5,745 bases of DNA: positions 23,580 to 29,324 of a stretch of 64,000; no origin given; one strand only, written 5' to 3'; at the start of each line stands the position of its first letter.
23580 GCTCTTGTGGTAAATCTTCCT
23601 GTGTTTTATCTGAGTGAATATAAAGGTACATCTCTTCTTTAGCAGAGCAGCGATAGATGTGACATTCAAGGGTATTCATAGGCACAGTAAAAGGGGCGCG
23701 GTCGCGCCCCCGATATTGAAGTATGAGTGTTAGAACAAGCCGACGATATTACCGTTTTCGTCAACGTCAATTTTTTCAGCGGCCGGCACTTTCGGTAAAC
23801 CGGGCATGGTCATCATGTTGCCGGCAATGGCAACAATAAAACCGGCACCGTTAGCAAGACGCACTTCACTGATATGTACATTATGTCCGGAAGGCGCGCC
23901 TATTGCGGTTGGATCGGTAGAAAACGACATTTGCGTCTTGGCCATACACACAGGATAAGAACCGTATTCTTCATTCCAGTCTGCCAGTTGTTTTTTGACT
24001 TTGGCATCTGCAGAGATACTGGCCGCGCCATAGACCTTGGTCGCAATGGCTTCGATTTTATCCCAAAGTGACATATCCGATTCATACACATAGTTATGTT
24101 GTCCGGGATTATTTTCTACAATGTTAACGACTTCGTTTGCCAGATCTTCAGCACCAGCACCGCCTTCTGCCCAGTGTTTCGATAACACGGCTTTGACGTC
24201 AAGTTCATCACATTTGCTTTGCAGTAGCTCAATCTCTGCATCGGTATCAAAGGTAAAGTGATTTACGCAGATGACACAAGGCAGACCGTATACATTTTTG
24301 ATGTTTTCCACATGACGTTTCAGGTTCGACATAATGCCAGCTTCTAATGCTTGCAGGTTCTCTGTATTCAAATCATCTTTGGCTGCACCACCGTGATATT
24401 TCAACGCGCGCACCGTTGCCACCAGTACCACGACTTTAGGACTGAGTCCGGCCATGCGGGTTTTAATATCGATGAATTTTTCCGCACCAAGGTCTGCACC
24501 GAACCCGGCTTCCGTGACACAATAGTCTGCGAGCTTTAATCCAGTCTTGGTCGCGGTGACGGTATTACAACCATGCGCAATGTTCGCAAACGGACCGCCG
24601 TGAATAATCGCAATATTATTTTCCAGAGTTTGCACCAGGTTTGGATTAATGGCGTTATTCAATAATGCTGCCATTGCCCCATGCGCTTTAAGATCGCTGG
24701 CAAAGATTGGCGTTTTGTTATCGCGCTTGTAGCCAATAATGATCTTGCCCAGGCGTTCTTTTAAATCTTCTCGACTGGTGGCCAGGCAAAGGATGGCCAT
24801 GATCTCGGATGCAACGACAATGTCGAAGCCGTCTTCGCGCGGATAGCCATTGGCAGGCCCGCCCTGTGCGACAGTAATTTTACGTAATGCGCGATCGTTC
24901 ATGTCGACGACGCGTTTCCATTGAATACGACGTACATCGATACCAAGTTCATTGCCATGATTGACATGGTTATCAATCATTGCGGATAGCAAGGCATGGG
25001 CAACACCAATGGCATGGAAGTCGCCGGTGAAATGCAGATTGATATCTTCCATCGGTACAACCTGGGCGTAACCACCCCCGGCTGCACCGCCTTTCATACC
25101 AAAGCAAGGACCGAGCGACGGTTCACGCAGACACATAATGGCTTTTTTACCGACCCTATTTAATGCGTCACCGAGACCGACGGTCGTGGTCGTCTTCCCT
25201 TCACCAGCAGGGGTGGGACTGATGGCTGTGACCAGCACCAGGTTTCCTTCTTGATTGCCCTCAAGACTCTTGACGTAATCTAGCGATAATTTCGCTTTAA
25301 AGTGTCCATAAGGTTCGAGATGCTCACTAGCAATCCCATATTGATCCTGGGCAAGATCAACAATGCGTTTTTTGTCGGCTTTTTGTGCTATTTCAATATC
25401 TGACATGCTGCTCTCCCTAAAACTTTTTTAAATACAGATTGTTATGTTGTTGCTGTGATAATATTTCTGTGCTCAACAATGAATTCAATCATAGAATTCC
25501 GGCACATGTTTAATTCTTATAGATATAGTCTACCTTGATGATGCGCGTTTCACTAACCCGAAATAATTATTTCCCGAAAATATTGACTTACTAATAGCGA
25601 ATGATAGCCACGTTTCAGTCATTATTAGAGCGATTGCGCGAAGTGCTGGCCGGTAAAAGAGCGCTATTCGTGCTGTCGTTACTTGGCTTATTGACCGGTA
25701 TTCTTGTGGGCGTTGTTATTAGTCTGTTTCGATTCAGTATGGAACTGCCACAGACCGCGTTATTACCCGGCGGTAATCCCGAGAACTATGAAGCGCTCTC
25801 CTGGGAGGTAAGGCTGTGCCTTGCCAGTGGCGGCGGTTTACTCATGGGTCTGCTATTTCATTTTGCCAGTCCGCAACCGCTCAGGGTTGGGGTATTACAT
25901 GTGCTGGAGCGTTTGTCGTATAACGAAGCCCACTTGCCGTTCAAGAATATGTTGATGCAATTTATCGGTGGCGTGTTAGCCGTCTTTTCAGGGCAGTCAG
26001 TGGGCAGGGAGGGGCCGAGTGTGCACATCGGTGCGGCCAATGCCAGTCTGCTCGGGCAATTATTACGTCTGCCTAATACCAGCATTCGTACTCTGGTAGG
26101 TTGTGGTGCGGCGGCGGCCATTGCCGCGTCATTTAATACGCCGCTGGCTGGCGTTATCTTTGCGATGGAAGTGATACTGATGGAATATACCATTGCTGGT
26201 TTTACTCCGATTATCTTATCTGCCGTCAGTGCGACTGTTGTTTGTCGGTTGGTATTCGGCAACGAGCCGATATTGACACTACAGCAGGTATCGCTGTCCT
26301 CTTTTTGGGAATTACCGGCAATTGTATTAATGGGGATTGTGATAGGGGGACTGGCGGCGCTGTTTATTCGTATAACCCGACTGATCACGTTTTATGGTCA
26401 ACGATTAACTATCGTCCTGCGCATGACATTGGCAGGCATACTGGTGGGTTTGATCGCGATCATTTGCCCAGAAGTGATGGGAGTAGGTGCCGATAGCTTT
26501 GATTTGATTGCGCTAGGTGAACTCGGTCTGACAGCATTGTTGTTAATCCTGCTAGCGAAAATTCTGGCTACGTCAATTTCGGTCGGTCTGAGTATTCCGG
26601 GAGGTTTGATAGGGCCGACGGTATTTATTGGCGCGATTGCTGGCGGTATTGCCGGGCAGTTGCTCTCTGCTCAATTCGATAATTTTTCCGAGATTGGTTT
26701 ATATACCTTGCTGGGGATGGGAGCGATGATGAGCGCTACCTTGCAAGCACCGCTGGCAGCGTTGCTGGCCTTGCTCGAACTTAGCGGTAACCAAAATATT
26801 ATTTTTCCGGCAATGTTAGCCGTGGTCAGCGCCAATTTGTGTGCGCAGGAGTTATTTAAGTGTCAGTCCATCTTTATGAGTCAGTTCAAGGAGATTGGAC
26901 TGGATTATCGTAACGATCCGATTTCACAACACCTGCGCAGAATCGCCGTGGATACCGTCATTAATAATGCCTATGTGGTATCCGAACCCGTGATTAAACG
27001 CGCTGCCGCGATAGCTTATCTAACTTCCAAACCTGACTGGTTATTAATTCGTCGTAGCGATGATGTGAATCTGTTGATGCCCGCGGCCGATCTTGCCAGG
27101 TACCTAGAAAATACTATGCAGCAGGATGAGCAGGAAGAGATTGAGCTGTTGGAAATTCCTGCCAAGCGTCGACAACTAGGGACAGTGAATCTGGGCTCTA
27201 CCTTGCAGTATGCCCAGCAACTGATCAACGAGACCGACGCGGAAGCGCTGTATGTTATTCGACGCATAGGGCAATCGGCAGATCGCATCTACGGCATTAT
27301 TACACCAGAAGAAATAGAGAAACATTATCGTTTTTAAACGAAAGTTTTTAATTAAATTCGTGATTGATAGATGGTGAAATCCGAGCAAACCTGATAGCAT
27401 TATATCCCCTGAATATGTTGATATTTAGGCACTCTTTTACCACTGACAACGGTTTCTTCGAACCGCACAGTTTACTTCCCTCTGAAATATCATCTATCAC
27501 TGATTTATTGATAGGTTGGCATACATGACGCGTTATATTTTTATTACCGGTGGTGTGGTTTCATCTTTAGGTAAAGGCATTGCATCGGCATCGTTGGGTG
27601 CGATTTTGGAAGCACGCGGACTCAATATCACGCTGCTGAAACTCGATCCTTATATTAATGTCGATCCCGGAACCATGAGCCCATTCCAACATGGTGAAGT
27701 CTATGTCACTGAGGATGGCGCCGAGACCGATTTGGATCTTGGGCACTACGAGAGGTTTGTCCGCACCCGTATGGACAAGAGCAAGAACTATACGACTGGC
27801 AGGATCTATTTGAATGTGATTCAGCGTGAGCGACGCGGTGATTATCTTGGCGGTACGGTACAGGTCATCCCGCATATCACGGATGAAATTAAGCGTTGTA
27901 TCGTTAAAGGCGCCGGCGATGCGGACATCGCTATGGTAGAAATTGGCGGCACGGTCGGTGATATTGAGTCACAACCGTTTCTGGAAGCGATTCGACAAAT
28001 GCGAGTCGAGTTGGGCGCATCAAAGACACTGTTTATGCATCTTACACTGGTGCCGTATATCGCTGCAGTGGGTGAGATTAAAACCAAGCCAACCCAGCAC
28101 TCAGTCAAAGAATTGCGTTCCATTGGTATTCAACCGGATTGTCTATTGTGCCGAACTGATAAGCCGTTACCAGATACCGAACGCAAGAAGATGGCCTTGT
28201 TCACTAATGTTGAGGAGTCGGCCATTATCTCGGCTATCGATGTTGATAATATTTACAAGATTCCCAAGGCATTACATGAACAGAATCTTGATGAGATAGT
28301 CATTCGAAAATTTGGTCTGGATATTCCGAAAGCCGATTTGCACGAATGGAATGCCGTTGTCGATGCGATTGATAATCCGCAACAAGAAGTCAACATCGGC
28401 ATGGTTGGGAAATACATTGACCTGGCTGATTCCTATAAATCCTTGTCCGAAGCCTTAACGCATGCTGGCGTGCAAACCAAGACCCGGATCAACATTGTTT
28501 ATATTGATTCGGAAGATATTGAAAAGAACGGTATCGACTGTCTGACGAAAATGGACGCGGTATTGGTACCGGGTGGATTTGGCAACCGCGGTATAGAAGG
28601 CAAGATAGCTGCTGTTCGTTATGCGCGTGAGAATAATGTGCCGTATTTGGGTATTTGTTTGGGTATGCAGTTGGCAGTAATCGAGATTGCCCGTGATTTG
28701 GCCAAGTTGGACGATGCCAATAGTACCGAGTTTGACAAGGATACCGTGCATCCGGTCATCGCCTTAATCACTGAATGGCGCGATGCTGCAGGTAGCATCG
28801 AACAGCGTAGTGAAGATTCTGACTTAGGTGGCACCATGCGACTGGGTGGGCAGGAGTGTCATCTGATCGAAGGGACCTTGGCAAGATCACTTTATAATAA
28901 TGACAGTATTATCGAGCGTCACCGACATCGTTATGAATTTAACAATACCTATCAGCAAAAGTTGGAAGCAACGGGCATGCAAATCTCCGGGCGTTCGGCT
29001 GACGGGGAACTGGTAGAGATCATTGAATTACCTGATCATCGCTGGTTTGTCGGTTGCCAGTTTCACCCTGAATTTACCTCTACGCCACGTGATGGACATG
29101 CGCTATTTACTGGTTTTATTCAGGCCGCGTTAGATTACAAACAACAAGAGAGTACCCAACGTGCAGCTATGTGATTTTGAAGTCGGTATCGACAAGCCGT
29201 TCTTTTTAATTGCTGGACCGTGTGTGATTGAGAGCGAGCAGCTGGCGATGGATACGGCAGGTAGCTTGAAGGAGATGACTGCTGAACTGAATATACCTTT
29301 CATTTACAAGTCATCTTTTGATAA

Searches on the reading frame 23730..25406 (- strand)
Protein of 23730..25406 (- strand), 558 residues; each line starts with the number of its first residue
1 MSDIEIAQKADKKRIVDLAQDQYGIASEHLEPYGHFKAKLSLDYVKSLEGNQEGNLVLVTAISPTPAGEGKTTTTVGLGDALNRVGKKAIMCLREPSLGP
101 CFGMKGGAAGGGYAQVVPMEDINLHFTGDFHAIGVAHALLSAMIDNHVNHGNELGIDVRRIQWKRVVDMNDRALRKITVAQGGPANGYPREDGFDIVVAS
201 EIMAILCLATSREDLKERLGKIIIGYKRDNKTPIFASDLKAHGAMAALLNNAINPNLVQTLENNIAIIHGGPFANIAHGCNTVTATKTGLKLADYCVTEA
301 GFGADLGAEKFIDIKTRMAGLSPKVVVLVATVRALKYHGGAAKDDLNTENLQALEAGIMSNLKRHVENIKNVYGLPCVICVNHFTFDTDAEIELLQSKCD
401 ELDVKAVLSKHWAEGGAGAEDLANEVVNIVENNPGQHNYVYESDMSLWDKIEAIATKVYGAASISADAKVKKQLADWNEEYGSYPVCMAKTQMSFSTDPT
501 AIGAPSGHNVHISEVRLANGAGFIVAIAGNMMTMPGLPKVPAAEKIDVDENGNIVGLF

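Call 58: search_protein_families(library=pfam, proteins=[window:23730-25406:-], max_evalue=0.00001)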
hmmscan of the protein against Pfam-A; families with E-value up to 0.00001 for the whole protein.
window:23730-25406:- (558 aa): 1 family
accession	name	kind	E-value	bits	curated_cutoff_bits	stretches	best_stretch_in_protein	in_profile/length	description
PF01268.25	FTHFS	-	5.1e-259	860.6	27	1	1-558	1-556/556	Formate--tetrahydrofolate ligase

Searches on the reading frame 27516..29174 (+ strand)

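Call 58: search_protein_families(library=pfam, proteins=[window:27516-29174:+], max_evalue=0.00001)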
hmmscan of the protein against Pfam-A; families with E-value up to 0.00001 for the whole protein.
window:27516-29174:+ (552 aa): 3 families
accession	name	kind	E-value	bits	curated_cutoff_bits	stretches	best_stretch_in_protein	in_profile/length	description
PF06418.20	CTP_synth_N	-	4.1e-125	416.9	26.1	1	6-268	1-265/265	CTP synthase N-terminus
PF00117.34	GATase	-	8.2e-44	150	22.8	1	303-536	2-189/190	Glutamine amidotransferase class-I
PF07722.19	Peptidase_C26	-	1.9e-08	34.8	20.5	1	364-519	95-219/219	Peptidase C26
